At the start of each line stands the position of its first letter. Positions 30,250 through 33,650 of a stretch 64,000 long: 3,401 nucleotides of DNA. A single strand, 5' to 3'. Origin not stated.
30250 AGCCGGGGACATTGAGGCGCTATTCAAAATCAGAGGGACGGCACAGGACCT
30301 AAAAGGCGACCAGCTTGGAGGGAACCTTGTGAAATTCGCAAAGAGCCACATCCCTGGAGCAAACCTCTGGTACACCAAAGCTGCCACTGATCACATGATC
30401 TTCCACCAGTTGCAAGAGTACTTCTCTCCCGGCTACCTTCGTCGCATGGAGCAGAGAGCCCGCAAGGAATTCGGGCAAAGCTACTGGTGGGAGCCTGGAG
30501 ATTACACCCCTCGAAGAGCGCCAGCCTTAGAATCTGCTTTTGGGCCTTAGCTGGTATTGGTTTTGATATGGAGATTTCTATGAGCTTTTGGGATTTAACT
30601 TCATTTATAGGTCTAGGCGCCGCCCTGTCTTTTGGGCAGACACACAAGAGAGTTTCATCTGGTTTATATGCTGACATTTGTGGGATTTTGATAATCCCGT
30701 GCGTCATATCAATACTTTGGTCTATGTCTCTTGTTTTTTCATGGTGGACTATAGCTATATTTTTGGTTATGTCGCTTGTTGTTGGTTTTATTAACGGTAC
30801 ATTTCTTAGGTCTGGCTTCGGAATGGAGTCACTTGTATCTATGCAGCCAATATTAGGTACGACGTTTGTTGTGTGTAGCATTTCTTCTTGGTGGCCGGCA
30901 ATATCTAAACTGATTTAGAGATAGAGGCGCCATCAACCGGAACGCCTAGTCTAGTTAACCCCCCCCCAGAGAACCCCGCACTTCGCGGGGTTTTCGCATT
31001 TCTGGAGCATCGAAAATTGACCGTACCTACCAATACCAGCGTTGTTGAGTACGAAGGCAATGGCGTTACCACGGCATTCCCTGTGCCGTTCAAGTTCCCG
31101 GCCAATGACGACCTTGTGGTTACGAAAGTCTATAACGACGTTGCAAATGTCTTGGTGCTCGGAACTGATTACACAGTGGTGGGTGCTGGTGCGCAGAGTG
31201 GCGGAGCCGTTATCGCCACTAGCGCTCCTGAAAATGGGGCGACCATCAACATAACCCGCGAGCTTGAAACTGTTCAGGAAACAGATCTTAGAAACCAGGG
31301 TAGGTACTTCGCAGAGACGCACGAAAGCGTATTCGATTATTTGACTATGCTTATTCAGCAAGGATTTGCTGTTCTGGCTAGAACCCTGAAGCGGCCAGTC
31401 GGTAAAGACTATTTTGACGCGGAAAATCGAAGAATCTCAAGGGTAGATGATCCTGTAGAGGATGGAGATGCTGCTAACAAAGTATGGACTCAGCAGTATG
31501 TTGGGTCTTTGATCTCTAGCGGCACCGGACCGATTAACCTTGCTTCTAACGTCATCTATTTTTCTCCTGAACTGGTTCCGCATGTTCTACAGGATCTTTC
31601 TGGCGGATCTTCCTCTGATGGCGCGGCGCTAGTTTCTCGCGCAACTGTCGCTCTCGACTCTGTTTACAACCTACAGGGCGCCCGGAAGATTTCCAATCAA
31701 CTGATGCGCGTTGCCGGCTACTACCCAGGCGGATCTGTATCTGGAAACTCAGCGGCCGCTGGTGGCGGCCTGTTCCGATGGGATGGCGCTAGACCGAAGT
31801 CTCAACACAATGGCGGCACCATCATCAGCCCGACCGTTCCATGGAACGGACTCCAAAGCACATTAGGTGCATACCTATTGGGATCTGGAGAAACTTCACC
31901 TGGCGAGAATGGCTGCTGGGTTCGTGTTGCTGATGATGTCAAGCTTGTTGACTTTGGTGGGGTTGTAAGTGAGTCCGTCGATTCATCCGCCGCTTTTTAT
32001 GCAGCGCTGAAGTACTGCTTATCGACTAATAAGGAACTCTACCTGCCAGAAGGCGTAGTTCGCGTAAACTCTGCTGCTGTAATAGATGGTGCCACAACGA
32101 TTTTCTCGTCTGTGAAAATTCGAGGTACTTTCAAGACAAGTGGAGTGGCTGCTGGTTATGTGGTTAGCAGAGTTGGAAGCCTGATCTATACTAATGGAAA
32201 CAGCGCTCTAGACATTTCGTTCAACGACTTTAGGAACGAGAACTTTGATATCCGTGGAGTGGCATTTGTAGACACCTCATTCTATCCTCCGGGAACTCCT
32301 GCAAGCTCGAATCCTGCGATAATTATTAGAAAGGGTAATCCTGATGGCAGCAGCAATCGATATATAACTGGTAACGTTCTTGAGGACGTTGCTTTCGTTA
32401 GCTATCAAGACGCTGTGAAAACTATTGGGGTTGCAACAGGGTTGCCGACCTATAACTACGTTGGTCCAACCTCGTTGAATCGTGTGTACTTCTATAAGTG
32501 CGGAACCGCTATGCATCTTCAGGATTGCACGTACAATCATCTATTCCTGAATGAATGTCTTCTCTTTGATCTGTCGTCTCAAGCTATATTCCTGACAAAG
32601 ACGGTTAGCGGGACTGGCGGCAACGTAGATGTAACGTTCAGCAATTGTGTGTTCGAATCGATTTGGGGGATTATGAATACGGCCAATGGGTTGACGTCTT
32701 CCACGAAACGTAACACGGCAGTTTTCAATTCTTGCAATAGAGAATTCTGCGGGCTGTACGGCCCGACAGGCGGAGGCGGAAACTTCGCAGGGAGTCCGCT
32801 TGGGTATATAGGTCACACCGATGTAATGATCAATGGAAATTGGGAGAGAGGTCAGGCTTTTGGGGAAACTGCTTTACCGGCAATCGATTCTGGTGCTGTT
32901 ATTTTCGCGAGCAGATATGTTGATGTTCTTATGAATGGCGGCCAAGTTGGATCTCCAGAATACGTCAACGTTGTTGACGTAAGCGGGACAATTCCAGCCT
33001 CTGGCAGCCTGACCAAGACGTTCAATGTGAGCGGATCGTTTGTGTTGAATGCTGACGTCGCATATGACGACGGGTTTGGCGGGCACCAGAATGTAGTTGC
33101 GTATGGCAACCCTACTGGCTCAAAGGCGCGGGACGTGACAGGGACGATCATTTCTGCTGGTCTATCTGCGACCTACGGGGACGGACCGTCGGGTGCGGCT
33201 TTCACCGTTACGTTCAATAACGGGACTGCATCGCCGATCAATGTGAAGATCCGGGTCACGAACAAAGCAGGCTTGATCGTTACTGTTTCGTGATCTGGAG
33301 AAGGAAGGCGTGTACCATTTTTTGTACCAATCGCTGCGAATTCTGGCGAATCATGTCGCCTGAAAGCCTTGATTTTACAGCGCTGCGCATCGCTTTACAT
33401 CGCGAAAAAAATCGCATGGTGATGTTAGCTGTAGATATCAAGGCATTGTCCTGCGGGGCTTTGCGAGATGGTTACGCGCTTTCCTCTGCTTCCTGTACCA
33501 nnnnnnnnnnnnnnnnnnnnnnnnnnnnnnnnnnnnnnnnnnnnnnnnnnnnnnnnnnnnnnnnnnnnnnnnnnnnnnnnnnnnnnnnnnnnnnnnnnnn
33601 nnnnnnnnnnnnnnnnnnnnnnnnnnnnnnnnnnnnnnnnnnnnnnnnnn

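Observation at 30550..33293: P22-like right arm: AT-rich membrane protein in the sieA slot, then a beta-helix tailspike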

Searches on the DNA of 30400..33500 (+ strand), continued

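Call 81: get_annotated_region(hit=H27, flank=3500)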
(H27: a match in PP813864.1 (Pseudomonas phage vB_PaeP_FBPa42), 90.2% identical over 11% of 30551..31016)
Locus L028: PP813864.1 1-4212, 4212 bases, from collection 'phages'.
description: Pseudomonas phage vB_PaeP_FBPa42, complete genome.
organism: Pseudomonas phage vB_PaeP_FBPa42 (NCBI taxid 3231240)
taxonomy: Viruses
host: Pseudomonas sp.; source: -; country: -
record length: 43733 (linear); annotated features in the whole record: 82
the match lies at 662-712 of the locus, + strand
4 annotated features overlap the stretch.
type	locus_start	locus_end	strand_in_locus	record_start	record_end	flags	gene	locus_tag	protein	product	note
CDS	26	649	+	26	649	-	-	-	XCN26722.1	hypothetical protein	17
CDS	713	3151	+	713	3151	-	-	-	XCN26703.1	hypothetical protein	-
CDS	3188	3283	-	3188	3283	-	-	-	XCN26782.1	hypothetical protein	-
CDS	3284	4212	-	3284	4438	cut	-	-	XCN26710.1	phosphatidate cytidylyltransferase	-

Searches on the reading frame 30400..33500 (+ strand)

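Call 82: search_protein_families(library=phrogs, proteins=[L003:6152-6562:-], max_evalue=0.001)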
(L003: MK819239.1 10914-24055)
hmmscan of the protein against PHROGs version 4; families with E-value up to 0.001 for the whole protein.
L003:6152-6562:- (136 aa): 2 families
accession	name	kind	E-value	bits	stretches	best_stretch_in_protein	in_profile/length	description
phrog_3716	-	unknown function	2.4e-07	32.1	1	14-116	2-112/116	-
phrog_557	-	other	0.00026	22.1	0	67-120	22-74/100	outer membrane protein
